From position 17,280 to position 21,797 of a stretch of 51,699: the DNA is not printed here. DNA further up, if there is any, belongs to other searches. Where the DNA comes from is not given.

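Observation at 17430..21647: A sequon-saturated giant surface protein lies beside AglB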

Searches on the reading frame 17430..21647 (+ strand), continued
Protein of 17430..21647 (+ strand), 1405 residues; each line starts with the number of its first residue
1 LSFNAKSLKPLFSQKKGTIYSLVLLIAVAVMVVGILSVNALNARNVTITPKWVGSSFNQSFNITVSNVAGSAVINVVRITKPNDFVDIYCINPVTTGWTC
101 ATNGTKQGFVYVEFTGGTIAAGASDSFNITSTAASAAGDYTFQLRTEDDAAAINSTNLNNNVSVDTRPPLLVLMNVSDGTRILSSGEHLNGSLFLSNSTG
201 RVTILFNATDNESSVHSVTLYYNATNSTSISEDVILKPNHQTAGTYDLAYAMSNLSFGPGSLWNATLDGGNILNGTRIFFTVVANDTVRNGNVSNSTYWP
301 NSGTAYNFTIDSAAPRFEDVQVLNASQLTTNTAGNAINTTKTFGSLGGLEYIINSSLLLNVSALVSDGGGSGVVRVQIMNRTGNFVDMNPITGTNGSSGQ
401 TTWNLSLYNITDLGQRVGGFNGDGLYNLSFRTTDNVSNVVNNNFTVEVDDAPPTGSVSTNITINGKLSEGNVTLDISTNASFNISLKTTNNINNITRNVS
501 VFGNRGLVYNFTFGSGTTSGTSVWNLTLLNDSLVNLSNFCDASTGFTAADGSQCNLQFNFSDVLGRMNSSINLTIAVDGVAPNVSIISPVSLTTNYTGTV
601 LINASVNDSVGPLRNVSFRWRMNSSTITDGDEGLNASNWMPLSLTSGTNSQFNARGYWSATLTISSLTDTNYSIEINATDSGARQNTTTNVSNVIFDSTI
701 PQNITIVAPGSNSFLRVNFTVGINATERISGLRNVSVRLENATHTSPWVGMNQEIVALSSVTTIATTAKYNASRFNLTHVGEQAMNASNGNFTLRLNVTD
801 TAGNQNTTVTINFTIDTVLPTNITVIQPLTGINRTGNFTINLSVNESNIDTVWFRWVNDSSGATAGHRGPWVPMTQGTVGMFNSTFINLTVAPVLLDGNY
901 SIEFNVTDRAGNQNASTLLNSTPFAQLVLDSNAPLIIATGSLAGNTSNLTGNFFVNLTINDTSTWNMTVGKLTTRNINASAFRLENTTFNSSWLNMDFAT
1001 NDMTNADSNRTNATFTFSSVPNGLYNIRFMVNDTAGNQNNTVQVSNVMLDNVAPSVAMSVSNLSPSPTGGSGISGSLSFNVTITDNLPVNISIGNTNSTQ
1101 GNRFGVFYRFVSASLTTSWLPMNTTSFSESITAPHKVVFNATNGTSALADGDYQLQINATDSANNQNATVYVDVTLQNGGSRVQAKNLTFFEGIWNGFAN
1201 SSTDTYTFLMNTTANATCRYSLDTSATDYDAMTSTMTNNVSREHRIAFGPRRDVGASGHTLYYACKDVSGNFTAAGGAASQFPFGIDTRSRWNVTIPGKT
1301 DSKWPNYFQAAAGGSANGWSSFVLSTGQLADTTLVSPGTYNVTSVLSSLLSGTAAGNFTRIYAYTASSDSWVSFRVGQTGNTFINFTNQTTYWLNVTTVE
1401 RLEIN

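Call 49: fold_search(model_id=the predicted structure, library=pdb)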
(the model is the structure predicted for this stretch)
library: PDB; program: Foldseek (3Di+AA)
matches with E <= 10: 1915; with E <= 0.001: 136
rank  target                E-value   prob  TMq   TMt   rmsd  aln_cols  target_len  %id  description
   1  8q6t_I                7.3e-16  1.00  0.10  0.11  80.6      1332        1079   10  Helical reconstruction of the relaxed thick filament from FIB milled left ventricular mouse myofibrils (released 2023-11-01)
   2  8wa2_C                1.2e-14  1.00  0.17  0.15  25.6      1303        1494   10  cryo-EM structure of native mastigonemes isolated from Chlamydomonas reinhardtii at 3.0 angstrom resolution (released 2024-04-10)
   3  9b4h_A                1.4e-14  1.00  0.17  0.12  32.4      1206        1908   12  Chlamydomonas reinhardtii mastigoneme filament (released 2024-04-10)
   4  9ijj_O                2.0e-14  1.00  0.11  0.11  65.7      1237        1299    9  In situ structure of the central apparatus in mouse sperm axoneme. (released 2025-06-04)
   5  9ijj_4I               3.2e-14  1.00  0.14  0.08  65.0      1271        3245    9  In situ structure of the central apparatus in mouse sperm axoneme. (released 2025-06-04)
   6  9ijj_4H               3.2e-14  1.00  0.14  0.07  65.0      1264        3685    8  In situ structure of the central apparatus in mouse sperm axoneme. (released 2025-06-04)
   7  8wa2_D                9.1e-14  1.00  0.15  0.13  39.1      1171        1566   11  cryo-EM structure of native mastigonemes isolated from Chlamydomonas reinhardtii at 3.0 angstrom resolution (released 2024-04-10)
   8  9fx2                  3.4e-13  1.00  0.11  0.12  66.8      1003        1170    9  Structure of methylamine activated CD109 (released 2025-03-19)
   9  3pvm_B                6.8e-13  1.00  0.13  0.13  65.4      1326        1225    8  Structure of Complement C5 in Complex with CVF (released 2011-01-19)
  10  9u5z_E                7.1e-13  1.00  0.12  0.10  67.8      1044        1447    8  C3 convertases zymogen C4b2 in activation state (released 2026-01-14)
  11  8s3o_A                7.4e-13  1.00  0.09  0.09  64.9      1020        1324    9  Structure of native human CD109 (released 2025-03-05)
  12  3kls_B                8.5e-13  1.00  0.10  0.08  65.7      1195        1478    9  Structure of complement C5 in complex with SSL7 (released 2009-11-24)
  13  6tav_A                1.2e-12  1.00  0.09  0.08  63.6      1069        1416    9  Crystal structure of endopeptidase-induced alpha2-macroglobulin (released 2021-05-12)
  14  3km9_A                1.2e-12  1.00  0.10  0.09  65.3      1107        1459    9  Structure of complement C5 in complex with the C-terminal beta-grasp domain of SSL7 (released 2009-12-01)
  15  3kls_A                1.3e-12  1.00  0.10  0.08  65.8      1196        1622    9  Structure of complement C5 in complex with SSL7 (released 2009-11-24)
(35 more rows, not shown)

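Call 55: search_protein_representatives(protein=window:18045-21644:+)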
Query: 1200 residues. Proteins with E-value up to 0.001 (for the whole library): 227; up to 1e-10: 68; up to 1e-30: 20. The best 150 are listed.
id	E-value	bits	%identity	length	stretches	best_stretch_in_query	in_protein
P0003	0.0e+00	1478.5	66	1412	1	3-1200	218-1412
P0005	0.0e+00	1285.8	59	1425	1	2-1199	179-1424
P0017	4.4e-285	965.4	51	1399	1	4-1199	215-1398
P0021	1.3e-179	616.2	44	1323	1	1-1200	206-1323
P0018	6.3e-177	607.2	49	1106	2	2-846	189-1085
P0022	1.9e-172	592.4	31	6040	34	336-854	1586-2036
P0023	2.6e-86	307.2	34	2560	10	370-973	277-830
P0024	3.5e-83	296.8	35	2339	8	347-711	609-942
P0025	2.9e-67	244.1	31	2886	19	370-708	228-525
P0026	1.1e-47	179.2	50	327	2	1-154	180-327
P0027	3.0e-43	164.6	71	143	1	174-314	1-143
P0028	7.2e-40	153.4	32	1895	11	371-529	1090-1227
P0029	3.2e-37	144.6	36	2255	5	344-710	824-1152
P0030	1.8e-36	142.1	32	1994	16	582-660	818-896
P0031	9.2e-36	139.8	33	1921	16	806-880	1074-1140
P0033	7.5e-35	136.8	31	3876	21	443-738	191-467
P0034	5.9e-32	127.2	33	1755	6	348-773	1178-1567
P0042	1.8e-20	89.1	26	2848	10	466-733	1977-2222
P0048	1.4e-18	82.9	37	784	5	805-855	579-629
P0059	1.1e-14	70.0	33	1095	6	784-881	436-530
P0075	6.4e-12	60.8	32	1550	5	343-485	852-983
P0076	1.1e-11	60.0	32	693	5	571-644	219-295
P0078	1.3e-11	59.8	32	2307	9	801-854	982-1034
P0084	1.1e-10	56.7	43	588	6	579-623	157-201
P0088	6.4e-10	54.2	36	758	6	581-715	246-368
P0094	2.0e-09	52.6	32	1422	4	547-853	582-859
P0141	3.7e-06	41.8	28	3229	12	580-852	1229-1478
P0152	8.3e-06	40.6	36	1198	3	580-645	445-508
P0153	8.8e-06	40.5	30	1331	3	366-835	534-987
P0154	1.0e-05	40.3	30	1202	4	448-620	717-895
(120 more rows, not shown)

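Call 58: list_cluster_members(proteins=[P0023, P0024, P0029, P0034, P0075, P0076, P0059, P0094, P0153, P0154])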
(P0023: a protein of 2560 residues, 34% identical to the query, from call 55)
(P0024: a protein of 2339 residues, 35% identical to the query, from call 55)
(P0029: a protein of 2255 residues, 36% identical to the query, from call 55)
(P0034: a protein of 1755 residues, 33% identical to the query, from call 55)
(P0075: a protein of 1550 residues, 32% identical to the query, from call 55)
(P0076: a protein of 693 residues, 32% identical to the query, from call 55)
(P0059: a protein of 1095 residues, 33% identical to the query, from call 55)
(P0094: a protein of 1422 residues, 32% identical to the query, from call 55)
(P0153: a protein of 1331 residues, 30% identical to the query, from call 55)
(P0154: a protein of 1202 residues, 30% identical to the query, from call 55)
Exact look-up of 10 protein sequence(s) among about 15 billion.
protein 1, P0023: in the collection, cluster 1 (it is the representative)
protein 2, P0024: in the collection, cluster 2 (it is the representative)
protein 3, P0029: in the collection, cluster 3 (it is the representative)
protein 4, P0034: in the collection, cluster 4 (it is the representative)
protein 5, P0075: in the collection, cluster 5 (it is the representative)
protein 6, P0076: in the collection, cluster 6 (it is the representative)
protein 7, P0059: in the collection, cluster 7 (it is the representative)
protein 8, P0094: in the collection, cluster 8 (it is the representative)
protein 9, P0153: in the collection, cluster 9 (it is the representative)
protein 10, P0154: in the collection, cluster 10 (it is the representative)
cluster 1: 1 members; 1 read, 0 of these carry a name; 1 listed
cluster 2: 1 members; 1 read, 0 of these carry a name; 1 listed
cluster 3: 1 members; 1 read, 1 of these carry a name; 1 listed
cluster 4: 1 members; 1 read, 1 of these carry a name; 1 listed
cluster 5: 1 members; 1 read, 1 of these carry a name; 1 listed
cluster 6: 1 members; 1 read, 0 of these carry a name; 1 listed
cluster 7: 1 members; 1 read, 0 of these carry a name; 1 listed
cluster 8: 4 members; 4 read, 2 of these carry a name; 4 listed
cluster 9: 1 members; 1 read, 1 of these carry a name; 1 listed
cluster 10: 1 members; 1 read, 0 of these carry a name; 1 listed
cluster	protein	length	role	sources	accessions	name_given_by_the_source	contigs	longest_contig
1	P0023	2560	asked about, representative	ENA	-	-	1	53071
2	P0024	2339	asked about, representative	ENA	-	-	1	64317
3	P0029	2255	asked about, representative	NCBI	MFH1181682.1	MAG: Ig-like domain-containing protein [Candidatus Woesearchaeota archaeon]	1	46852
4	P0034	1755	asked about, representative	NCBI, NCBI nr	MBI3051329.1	hypothetical protein HYY74_02625 [Candidatus Woesearchaeota archaeon] | hypothetical protein [Candidatus Woesearchaeota archaeon]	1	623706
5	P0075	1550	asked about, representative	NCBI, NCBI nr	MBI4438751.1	hypothetical protein HY640_02365 [Candidatus Woesearchaeota archaeon] | hypothetical protein [Candidatus Woesearchaeota archaeon]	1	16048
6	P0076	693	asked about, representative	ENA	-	-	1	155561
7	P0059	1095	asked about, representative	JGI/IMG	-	-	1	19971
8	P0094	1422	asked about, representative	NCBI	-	-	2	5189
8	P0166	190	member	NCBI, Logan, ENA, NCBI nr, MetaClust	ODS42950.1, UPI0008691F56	MAG: hypothetical protein MSIBF_06755 [Candidatus Altiarchaeales archaeon IMC4] | status=active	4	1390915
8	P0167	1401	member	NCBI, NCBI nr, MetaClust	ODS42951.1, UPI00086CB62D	MAG: hypothetical protein MSIBF_06760 [Candidatus Altiarchaeales archaeon IMC4] | status=active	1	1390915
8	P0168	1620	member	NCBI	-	-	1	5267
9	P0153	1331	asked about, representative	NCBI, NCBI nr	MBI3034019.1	hypothetical protein HYY72_02575 [Candidatus Woesearchaeota archaeon] | hypothetical protein [Candidatus Woesearchaeota archaeon]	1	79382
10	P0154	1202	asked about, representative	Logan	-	-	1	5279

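Call 62: find_encoding_contigs(protein=P0017, flank=10000, max_places=1)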
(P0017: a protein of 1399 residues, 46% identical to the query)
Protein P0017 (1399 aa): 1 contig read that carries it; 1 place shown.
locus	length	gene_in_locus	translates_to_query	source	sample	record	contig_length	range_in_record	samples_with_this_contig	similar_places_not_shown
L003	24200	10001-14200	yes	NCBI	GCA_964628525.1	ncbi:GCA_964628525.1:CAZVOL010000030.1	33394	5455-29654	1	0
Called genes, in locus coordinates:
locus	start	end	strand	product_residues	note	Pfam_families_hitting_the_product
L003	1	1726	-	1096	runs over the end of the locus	PF02516:STT3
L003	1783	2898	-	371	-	PF01266:DAO (faint), PF03486:HI0933_like (faint), PF07992:Pyr_redox_2 (weak), PF13450:NAD_binding_8 (weak), PF01494:FAD_binding_3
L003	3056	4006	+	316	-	-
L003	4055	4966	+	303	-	PF10633:NPCBM_assoc (faint)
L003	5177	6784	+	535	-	PF11614:FixG_C (faint), PF10633:NPCBM_assoc (weak)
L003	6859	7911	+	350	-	-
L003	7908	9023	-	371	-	PF01490:Aa_trans, PF03222:Trp_Tyr_perm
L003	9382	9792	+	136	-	PF02643:DUF192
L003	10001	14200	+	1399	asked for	PF12245:Big_3_2 (faint), PF13750:Big_3_3 (faint), PF15418:DUF4625 (faint), PF13754:Big_3_4 (faint), PF19077:Big_13 (weak), PF18981:InlK_D3 (faint)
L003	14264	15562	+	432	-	-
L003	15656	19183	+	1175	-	-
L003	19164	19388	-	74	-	PF19451:DUF5989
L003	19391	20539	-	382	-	PF13472:Lipase_GDSL_2 (faint)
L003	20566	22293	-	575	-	PF02543:Carbam_trans_N, PF00814:TsaD (weak), PF16861:Carbam_trans_C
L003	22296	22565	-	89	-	-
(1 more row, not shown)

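Call 63: find_encoding_contigs(protein=P0013, flank=10000, max_places=1)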
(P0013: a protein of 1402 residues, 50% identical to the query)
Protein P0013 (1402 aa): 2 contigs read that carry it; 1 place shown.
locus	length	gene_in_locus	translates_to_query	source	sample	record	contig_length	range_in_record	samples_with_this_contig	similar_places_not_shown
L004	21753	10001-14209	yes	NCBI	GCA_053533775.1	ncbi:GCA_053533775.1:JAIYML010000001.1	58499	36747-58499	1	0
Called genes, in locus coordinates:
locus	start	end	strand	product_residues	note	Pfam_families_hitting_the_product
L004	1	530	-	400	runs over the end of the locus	PF01266:DAO (weak), PF01946:Thi4 (faint), PF03486:HI0933_like (weak), PF13450:NAD_binding_8, PF01494:FAD_binding_3 (weak)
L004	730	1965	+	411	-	-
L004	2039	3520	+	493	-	-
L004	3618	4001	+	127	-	-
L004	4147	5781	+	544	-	PF10633:NPCBM_assoc (faint), PF11614:FixG_C (weak)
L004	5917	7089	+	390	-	-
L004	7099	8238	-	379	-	PF01490:Aa_trans, PF03222:Trp_Tyr_perm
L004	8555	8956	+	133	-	PF02643:DUF192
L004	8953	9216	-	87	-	-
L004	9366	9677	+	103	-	-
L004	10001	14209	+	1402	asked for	PF19077:Big_13 (faint), PF12245:Big_3_2 (faint), PF13750:Big_3_3 (faint), PF15418:DUF4625 (faint)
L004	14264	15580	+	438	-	-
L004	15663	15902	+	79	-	PF18929:DUF5678 (weak)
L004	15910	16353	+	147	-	PF13975:gag-asp_proteas (faint)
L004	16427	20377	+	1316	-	PF00082:Peptidase_S8, PF11617:Cu-binding_MopE (weak)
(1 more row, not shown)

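Call 64: find_encoding_contigs(protein=P0016, flank=10000, max_places=1)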
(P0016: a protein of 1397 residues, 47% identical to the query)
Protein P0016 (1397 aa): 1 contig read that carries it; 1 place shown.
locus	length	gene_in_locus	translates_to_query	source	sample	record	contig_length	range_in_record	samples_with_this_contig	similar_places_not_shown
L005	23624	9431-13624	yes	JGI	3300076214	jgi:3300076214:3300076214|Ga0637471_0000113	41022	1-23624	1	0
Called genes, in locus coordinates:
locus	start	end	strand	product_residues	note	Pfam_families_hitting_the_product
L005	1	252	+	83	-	?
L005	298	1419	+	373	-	-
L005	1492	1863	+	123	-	-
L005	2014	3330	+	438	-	PF10633:NPCBM_assoc (faint), PF11614:FixG_C (faint)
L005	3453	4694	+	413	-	PF20990:DUF2207_C (faint)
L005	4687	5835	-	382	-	PF01490:Aa_trans, PF03222:Trp_Tyr_perm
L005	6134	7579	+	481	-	PF07705:CARDB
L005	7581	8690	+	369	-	-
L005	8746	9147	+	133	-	PF02643:DUF192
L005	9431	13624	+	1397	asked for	PF19077:Big_13 (faint), PF13750:Big_3_3 (faint), PF15418:DUF4625 (faint)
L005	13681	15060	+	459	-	-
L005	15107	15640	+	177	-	PF01909:NTP_transf_2 (weak)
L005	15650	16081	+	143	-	-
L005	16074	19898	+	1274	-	-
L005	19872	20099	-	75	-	PF19451:DUF5989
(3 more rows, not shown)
